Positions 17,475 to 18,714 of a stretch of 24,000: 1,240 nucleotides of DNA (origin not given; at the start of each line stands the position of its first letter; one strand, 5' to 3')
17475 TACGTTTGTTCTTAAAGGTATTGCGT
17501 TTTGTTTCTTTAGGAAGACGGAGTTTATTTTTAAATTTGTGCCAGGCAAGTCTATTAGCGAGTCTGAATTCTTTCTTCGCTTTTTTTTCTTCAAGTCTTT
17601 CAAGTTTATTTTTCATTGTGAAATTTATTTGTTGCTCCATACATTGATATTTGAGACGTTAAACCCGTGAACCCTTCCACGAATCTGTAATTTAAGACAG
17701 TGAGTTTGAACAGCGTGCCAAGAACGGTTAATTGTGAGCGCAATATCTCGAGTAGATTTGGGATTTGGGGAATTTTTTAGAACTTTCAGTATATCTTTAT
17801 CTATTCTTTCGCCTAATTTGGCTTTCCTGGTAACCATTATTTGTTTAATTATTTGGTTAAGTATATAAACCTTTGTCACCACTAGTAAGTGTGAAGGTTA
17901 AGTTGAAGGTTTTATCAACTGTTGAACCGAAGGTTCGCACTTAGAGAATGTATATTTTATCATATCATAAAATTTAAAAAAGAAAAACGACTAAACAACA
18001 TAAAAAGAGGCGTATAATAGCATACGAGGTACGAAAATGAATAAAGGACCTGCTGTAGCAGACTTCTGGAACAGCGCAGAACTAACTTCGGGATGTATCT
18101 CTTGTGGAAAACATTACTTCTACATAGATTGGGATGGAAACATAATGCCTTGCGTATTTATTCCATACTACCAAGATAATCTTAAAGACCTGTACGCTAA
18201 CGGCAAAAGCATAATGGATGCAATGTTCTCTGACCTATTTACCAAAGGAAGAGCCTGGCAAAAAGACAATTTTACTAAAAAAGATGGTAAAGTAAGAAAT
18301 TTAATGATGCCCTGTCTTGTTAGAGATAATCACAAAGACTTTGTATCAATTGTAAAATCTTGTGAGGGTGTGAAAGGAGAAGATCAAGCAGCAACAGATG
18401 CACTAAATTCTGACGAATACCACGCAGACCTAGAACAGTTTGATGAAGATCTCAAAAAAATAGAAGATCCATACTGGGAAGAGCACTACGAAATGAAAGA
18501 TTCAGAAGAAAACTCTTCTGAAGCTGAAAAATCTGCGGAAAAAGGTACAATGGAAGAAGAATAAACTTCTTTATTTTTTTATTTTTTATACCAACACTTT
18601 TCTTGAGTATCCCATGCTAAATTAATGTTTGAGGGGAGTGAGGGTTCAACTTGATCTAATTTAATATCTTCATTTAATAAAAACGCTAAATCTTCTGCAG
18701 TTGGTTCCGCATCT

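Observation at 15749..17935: Overlapping four-gene wHTH / basic protein / ParA / Lys-rich membrane protein operon: candidate novel archaeal segregation or plasmid-remnant system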

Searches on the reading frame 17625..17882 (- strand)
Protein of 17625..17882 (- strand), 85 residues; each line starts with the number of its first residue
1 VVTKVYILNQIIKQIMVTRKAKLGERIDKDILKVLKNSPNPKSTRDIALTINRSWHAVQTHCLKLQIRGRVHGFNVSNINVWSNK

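Call 4: search_protein_families(library=pfam, proteins=[window:17625-17882:-], max_evalue=0.1)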
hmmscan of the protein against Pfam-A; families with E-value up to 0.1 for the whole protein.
window:17625-17882:- (85 aa): 1 family
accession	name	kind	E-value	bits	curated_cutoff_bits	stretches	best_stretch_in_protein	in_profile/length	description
PF13412.12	HTH_24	-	0.05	13.6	21.9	1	26-65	3-41/48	Winged helix-turn-helix DNA-binding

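Call 5: search_protein_families(library=ncbifam, proteins=[window:17625-17882:-], max_evalue=0.1)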
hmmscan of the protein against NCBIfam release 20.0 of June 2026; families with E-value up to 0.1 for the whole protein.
window:17625-17882:- (85 aa): 1 family
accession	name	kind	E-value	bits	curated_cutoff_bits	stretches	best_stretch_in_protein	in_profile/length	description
NF053758.1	ChrTpTrnRegChrS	equivalog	0.087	12.6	250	0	25-76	13-63/158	chromate efflux transcriptional regulator ChrS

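Call 38: search_protein_representatives(protein=window:17625-17837:-)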
Query: 70 residues. Proteins with E-value up to 0.001 (for the whole library): 65; up to 1e-10: 16; up to 1e-30: 0. The best 65 are listed.
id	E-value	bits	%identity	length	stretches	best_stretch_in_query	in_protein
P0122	2.2e-22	94.1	62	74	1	1-68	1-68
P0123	4.4e-18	80.5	53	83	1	7-68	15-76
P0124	7.5e-18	79.8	56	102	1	8-68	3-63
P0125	3.6e-15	71.3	61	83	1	1-57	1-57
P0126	2.3e-14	68.8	48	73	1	10-67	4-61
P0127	6.7e-14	67.3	48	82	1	5-68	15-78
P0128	1.5e-13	66.2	47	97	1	12-69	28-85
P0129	3.4e-13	65.1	46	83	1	4-68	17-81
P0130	9.4e-13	63.7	53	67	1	9-68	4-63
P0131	2.1e-12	62.6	40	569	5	11-57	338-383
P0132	9.0e-12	60.6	53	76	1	11-68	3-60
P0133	1.6e-11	59.8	47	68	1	9-68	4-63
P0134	2.3e-11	59.3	44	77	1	7-68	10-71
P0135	4.5e-11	58.4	46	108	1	6-68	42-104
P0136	7.4e-11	57.7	41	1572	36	25-57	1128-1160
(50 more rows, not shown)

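Call 43: find_homologous_proteins(query=A2, max_evalue=0.001)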
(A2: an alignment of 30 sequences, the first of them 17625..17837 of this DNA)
Query A2 (30 sequences) (70 aa, profile of the alignment): 164 proteins with E <= 0.001 among 505 candidates; the best 120 are listed.
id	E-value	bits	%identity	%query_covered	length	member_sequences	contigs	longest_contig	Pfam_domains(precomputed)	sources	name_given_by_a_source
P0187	1.5e-26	109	66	100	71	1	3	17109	-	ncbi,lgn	-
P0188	6.5e-26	107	100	100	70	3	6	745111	-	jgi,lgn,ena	-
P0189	1.1e-25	107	47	97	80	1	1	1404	-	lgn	-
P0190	1.1e-25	107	64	96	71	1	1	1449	-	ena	-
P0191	1.9e-25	106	43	83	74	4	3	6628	-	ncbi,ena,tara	tara:strand:- start:87 stop:311 length:225 start_codon:yes stop_codon:yes gene_type:complete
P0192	2.9e-25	105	67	100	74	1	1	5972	-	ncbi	-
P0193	7.9e-25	104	60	100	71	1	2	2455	-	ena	-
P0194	1.7e-24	103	38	94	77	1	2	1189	-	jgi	jgi:repressor of nif and glnA expression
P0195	1.8e-24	103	43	100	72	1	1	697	-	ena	-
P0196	1.8e-24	103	62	83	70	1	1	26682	-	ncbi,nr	ncbi:MAG: hypothetical protein ISS93_02005 [Candidatus Aenigmarchaeota archaeon]|nr:hypothetical pro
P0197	4.3e-24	102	61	84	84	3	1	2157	-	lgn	-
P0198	6.8e-24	101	43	87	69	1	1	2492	-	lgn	-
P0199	7.9e-24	101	48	89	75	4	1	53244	-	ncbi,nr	ncbi:hypothetical protein GW932_02425 [archaeon]|nr:hypothetical protein [archaeon]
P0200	8.8e-24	101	48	99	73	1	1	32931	-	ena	-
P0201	1.0e-23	100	48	69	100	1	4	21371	-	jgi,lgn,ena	-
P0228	2.0e-22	96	45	99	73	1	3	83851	-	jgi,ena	jgi:hypothetical protein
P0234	2.9e-22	96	41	83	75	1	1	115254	-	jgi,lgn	jgi:hypothetical protein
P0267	2.2e-21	93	71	100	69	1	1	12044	-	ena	-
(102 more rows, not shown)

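Call 45: find_encoding_contigs(protein=P0187, flank=8000, max_places=3)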
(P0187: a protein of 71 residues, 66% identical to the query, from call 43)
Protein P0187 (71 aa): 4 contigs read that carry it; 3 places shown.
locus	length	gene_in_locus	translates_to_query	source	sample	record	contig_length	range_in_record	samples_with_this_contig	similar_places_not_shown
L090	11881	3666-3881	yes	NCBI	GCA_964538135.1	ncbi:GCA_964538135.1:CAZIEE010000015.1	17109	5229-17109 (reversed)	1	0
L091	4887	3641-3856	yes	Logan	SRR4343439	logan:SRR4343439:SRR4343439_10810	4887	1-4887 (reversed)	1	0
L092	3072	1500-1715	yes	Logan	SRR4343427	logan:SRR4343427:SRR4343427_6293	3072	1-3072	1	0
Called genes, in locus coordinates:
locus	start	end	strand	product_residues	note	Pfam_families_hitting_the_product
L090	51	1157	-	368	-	-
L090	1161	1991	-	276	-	PF00763:THF_DHG_CYH, PF02882:THF_DHG_CYH_C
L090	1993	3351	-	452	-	PF00464:SHMT, PF00155:Aminotran_1_2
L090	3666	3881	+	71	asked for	-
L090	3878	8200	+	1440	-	-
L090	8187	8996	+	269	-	PF00142:Fer4_NifH, PF01656:CbiA, PF06564:CBP_BcsQ, PF10609:ParA, PF13614:AAA_31, PF13500:AAA_26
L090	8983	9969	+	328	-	-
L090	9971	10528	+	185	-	-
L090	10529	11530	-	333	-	PF03796:DnaB_C (faint), PF06745:ATPase, PF23442:DUF7125 (weak)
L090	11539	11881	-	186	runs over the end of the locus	PF06745:ATPase (weak)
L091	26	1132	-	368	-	-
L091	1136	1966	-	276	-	PF00763:THF_DHG_CYH, PF02882:THF_DHG_CYH_C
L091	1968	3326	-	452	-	PF00464:SHMT, PF00155:Aminotran_1_2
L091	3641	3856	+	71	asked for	-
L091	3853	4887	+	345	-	?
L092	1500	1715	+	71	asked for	-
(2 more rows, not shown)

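Call 46: find_encoding_contigs(protein=P0267, flank=8000, max_places=2)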
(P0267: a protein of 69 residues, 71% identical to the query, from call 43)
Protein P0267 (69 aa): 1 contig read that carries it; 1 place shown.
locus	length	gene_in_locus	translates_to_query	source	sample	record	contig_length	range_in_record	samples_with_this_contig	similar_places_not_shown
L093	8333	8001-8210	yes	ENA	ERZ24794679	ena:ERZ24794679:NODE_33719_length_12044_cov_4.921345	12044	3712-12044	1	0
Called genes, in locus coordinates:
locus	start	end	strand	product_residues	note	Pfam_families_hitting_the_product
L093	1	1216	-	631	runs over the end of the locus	PF07650:KH_2 (faint), PF17214:KH_TffA, PF00753:Lactamase_B, PF16661:Lactamase_B_6, PF23023:Anti-Pycsar_Apyc1 (weak), PF12706:Lactamase_B_2, PF10996:Beta-Casp, PF07521:RMMBL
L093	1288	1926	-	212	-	PF00227:Proteasome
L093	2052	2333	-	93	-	-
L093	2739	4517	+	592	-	PF01336:tRNA_anti-codon, PF00152:tRNA-synt_2, PF02938:GAD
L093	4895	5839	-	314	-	-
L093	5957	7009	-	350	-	PF13433:Peripla_BP_5, PF13458:Peripla_BP_6, PF01094:ANF_receptor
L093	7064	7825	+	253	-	PF01978:TrmB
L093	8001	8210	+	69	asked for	-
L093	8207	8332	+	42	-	?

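Call 54: find_encoding_contigs(protein=P0196, flank=7000, max_places=1)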
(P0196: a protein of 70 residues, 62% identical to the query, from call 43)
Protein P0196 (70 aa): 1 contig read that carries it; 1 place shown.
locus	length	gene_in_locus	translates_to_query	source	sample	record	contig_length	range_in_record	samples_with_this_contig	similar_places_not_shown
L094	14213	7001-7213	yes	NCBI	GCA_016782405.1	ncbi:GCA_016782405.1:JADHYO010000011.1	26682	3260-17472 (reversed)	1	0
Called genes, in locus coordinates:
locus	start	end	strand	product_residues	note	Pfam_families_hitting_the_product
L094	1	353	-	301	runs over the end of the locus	PF01145:Band_7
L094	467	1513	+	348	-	PF04055:Radical_SAM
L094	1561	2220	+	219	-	-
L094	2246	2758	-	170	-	-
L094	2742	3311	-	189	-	PF18765:Polbeta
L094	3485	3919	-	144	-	PF05168:HEPN (weak)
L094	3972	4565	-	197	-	PF22014:DUF6932 (weak), PF18765:Polbeta (weak)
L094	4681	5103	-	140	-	-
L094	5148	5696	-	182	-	PF24336:DUF7504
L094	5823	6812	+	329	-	PF13481:AAA_25 (weak), PF06745:ATPase, PF23442:DUF7125 (faint), PF07088:GvpD_P-loop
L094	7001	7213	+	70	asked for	-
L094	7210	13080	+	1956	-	-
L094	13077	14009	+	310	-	-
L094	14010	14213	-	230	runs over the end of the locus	PF00834:Ribul_P_3_epim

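Call 55: find_encoding_contigs(protein=P0199, flank=7000, max_places=1)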
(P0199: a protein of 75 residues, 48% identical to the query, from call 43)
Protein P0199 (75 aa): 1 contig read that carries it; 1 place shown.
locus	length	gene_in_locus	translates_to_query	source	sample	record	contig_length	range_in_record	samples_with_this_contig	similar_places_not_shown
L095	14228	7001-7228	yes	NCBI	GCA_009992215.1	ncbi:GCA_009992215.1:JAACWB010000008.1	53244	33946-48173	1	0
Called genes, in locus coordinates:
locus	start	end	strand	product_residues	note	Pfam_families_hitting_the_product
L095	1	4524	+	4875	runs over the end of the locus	PF19077:Big_13 (faint), PF16967:TcfC (faint), PF18962:Por_Secre_tail (faint)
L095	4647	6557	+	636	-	-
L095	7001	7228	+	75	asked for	-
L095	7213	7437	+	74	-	-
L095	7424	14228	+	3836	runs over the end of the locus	PF13385:Laminin_G_3, PF00354:Pentaxin (weak), PF07705:CARDB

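Call 58: predict_structure(alignment_id=A5)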
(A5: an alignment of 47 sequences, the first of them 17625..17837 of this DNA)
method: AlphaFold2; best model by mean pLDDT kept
length: 70 residues; sequences in the alignment: 47
mean_pLDDT: 92.4   pTM: 0.75
mean pLDDT of the five models: 92.4, 92.2, 90.2, 90.1, 88.2
residues with pLDDT >= 90: 59; 70-90: 10; 50-70: 1; < 50: 0
segments of 3 or more residues with pLDDT < 50: none
pLDDT, mean of each block of 10 residues (from residue 1): 84 95 92 95 95 94 92
secondary structure, 60 per line:
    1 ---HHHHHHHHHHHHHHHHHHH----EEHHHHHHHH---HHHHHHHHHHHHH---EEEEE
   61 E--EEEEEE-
elements in order: H4-22 H29-36 H40-52 E56-61 E64-69

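Call 62: fold_search(model_id=the predicted structure, library=pdb)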
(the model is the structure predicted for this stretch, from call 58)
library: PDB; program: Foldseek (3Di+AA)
matches with E <= 10: 1800; with E <= 0.001: 0
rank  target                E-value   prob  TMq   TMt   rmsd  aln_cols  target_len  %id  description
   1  4kmf_A                1.6e-03  1.00  0.80  0.90   1.3        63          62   21  Crystal structure of Zalpha domain from Carassius auratus PKZ in complex with Z-DNA (released 2013-07-03)
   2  5j6x_B                1.6e-03  1.00  0.78  0.83   1.7        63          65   21  Crystal structure of the apo-Zalpha of Zebrafish PKZ (released 2016-09-07)
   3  2mh2_MODEL_1_A        2.2e-03  1.00  0.78  0.84   1.1        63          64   16  Structural insights into the DNA recognition and protein interaction domains reveal fundamental homologous DNA (released 2014-04-16)
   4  4omz_B                3.2e-03  1.00  0.70  0.52   7.7        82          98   15  Crystal Structure of NolR from Sinorhizobium fredii (released 2014-04-16)
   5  4omy_A                3.2e-03  1.00  0.68  0.51   7.7        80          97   14  Crystal Structure of SeMet NolR from Sinorhizobium fredii in complex with oligo AT DNA (released 2014-04-16)
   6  5j6x_A                3.4e-03  1.00  0.76  0.81   1.7        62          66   21  Crystal structure of the apo-Zalpha of Zebrafish PKZ (released 2016-09-07)
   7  3jth_B                3.4e-03  1.00  0.72  0.56   5.2        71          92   18  Crystal structure of a transcriptional regulator HlyU from Vibrio vulnificus CMCP6 (released 2010-03-16)
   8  4omz_A                3.4e-03  1.00  0.67  0.49   7.7        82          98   15  Crystal Structure of NolR from Sinorhizobium fredii (released 2014-04-16)
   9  3f3x                  3.6e-03  1.00  0.75  0.39   1.6        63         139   22  Crystal structure of the transcriptional regulator BldR from Sulfolobus Solfataricus (released 2009-05-05)
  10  4a6d                  3.6e-03  1.00  0.75  0.17   2.8        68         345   10  Crystal structure of human N-acetylserotonin methyltransferase (ASMT) in complex with SAM (released 2012-11-07)
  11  1p6r_MODEL_1_A        3.6e-03  1.00  0.70  0.61   1.9        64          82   17  Solution structure of the DNA binding domain of the repressor BlaI. (released 2003-12-09)
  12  6zu5_SZ0              3.9e-03  1.00  0.66  0.64   4.6        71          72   17  Structure of the Paranosema locustae ribosome in complex with Lso2 (released 2020-11-04)
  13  5yi1                  4.1e-03  1.00  0.74  0.41   4.8        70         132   21  Structure of Lactococcus lactis ZitR, C30AH42A mutant in apo form (released 2017-12-06)
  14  4omz_C                4.4e-03  1.00  0.67  0.48   7.7        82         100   15  Crystal Structure of NolR from Sinorhizobium fredii (released 2014-04-16)
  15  5yhx_A                4.8e-03  1.00  0.70  0.36   2.2        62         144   22  Structure of Lactococcus lactis ZitR, wild type (released 2017-12-06)
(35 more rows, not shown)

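Call 63: find_encoding_contigs(protein=P0228, flank=9000, max_places=1)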
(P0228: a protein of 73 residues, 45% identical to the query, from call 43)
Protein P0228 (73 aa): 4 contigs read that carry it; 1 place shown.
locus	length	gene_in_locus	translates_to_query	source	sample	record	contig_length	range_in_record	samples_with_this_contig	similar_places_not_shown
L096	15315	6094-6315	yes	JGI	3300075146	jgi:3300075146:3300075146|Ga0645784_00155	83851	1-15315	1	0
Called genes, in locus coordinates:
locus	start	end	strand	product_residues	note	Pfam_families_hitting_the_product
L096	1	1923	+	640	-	?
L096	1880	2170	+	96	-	-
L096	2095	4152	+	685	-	PF27237:AF_1625_C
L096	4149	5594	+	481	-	-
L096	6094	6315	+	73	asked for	-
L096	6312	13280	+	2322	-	PF17957:Big_7 (faint), PF19077:Big_13 (faint), PF07705:CARDB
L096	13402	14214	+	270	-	-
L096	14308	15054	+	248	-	-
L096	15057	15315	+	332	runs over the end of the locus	-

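Call 64: find_encoding_contigs(protein=P0234, flank=9000, max_places=1)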
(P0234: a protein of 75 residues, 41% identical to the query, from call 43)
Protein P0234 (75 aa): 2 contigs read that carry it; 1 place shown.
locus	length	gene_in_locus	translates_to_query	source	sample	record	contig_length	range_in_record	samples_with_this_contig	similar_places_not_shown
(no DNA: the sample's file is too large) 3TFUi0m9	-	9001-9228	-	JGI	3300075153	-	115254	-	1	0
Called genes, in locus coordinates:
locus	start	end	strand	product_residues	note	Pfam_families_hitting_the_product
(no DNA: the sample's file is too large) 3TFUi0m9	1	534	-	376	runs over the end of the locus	PF13439:Glyco_transf_4, PF13579:Glyco_trans_4_4, PF13477:Glyco_trans_4_2, PF20706:GT4-conflict (weak), PF00534:Glycos_transf_1, PF13692:Glyco_trans_1_4, PF13524:Glyco_trans_1_2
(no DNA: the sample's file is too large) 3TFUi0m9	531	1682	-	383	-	PF13439:Glyco_transf_4, PF20706:GT4-conflict, PF00534:Glycos_transf_1, PF13692:Glyco_trans_1_4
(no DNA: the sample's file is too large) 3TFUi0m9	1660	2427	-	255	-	PF13641:Glyco_tranf_2_3, PF00535:Glycos_transf_2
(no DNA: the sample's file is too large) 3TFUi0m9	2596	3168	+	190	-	PF22600:MTPAP-like_central (weak), PF01909:NTP_transf_2, PF18765:Polbeta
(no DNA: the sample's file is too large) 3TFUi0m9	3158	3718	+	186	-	-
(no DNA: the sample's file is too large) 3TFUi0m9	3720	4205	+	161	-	-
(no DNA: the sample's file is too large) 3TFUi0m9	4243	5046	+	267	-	-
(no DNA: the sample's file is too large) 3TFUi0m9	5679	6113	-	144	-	PF00892:EamA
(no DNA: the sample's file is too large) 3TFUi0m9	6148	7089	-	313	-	PF08271:Zn_Ribbon_TF, PF00382:TFIIB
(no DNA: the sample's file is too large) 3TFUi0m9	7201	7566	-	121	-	PF01201:Ribosomal_S8e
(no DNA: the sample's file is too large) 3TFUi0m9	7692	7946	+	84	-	PF01423:LSM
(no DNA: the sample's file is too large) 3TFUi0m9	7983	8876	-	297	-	PF23023:Anti-Pycsar_Apyc1, PF00753:Lactamase_B, PF13691:Lactamase_B_4 (weak), PF12706:Lactamase_B_2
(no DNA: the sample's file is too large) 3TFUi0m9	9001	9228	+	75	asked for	-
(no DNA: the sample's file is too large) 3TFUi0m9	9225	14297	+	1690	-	PF13385:Laminin_G_3, PF00354:Pentaxin (faint), PF02210:Laminin_G_2 (faint), PF02973:Sialidase (faint), PF13385:Laminin_G_3, PF00326:Peptidase_S9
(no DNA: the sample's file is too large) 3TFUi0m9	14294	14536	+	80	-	-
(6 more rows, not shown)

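Call 92: search_protein_families(library=padloc, proteins=[window:17625-17837:-], max_evalue=0.01)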
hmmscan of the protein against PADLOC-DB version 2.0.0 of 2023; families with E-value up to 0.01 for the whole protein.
window:17625-17837:- (70 aa): 0 families

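Call 93: search_protein_families(library=phrogs, proteins=[window:17625-17837:-], max_evalue=0.01)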
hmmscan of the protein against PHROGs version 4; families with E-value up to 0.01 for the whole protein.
window:17625-17837:- (70 aa): 1 family
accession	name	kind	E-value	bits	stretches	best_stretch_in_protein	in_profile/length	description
phrog_323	-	transcription regulation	0.0024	18.5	1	13-68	150-201/319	transcriptional regulator, D5-like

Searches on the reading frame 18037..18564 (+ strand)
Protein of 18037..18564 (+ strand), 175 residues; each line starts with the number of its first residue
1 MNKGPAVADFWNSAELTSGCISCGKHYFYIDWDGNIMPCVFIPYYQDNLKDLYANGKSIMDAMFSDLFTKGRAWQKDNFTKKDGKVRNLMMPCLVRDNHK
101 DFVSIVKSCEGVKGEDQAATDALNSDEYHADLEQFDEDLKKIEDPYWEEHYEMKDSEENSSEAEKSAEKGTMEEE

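Call 4: search_protein_families(library=pfam, proteins=[window:18037-18564:+], max_evalue=0.1)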
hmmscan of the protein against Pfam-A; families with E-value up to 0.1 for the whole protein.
window:18037-18564:+ (175 aa): 1 family
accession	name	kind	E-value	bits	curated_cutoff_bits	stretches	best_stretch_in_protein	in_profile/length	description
PF13186.11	SPASM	-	0.00011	22.9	21.5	1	20-72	1-52/67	Iron-sulfur cluster-binding domain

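Call 5: search_protein_families(library=ncbifam, proteins=[window:18037-18564:+], max_evalue=0.1)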
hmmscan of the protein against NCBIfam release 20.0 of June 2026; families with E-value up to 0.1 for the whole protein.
window:18037-18564:+ (175 aa): 3 families
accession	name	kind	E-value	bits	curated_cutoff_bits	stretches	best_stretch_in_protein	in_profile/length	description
TIGR04085.1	rSAM_more_4Fe4S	domain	0.051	14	27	0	23-58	1-37/93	SPASM domain-containing protein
TIGR04317.1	W_rSAM_matur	equivalog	0.06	12.4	380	1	25-110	241-326/349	tungsten cofactor oxidoreductase radical SAM maturase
TIGR04303.1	GeoRSP_rSAM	equivalog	0.088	12.4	400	0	13-55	231-277/325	GeoRSP system radical SAM/SPASM protein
